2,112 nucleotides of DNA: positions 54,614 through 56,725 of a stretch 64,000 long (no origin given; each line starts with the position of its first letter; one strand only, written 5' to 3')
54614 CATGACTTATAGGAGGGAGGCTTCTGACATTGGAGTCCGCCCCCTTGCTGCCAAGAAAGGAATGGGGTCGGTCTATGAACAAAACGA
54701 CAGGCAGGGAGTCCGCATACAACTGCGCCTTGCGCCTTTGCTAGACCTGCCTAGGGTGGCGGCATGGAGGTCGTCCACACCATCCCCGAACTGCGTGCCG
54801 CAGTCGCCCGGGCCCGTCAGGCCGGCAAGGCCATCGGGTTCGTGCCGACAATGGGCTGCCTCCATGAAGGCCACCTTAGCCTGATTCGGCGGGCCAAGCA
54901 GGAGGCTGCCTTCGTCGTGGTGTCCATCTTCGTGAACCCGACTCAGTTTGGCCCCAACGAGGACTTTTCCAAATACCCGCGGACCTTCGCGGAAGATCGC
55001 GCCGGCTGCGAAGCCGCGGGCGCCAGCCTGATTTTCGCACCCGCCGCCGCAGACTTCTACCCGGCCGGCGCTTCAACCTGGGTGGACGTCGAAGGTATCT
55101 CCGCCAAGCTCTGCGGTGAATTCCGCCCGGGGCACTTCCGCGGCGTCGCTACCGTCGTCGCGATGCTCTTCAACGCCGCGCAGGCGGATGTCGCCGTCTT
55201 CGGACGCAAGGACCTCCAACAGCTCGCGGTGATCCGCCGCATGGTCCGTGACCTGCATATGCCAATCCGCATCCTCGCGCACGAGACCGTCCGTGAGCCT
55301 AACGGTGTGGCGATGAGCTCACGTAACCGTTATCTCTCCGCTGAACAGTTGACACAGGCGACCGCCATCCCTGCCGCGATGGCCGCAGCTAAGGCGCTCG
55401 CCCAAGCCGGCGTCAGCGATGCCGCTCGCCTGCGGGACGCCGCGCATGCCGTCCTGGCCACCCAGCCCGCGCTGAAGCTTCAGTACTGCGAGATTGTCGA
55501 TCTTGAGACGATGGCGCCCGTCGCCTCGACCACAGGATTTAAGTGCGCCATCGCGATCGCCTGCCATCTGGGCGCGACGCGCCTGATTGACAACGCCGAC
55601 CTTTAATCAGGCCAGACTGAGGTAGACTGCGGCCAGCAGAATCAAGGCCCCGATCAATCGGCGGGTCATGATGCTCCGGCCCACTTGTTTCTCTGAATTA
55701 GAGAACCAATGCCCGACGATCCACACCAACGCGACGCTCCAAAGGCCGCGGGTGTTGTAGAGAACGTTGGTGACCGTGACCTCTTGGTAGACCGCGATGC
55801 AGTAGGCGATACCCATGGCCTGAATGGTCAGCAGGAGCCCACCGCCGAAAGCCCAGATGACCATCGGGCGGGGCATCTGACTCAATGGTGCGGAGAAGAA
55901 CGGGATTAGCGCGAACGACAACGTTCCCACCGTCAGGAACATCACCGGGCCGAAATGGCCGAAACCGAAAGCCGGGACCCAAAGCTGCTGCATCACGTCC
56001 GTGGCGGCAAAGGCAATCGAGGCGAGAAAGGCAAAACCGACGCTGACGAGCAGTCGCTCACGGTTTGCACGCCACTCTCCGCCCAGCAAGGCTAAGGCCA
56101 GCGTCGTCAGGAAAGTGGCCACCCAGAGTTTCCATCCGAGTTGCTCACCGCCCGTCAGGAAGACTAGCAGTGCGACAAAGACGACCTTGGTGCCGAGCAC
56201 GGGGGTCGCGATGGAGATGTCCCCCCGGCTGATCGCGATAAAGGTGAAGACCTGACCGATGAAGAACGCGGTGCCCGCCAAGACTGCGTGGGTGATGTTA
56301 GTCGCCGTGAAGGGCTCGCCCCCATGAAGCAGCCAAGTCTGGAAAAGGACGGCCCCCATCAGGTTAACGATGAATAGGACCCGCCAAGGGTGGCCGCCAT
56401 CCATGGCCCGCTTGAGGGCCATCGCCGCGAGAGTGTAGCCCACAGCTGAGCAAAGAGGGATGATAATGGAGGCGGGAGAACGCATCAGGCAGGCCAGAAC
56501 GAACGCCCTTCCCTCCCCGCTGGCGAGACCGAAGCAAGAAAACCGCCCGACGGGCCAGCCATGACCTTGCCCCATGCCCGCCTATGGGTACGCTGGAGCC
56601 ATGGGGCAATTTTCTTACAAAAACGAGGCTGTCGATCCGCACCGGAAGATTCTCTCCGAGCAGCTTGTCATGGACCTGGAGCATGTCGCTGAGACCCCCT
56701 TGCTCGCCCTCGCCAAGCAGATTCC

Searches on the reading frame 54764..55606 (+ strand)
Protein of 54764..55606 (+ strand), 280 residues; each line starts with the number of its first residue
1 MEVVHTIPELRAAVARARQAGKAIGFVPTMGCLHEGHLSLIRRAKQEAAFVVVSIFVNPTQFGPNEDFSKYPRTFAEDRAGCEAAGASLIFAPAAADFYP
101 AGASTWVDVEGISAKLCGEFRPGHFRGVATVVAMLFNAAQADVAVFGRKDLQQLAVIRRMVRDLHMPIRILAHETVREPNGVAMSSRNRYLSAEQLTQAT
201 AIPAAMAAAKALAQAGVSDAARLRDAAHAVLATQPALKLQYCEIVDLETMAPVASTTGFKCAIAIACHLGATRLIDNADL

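Call 41: search_protein_families(library=pfam, max_evalue=1e-10, proteins=[window:54764-55606:+])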
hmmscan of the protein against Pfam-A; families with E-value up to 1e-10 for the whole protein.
window:54764-55606:+ (280 aa): 1 family
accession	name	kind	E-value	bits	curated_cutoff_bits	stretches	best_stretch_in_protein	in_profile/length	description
PF02569.21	Pantoate_ligase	-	8.3e-103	343.6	20.7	1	3-278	2-267/268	Pantoate-beta-alanine ligase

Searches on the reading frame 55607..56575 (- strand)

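Call 41: search_protein_families(library=pfam, max_evalue=1e-10, proteins=[window:55607-56575:-])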
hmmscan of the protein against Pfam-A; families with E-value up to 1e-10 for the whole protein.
window:55607-56575:- (322 aa): 1 family
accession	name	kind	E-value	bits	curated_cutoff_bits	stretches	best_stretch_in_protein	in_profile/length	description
PF00892.27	EamA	-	8.6e-11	42.7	28.2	1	37-164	4-133/135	EamA-like transporter family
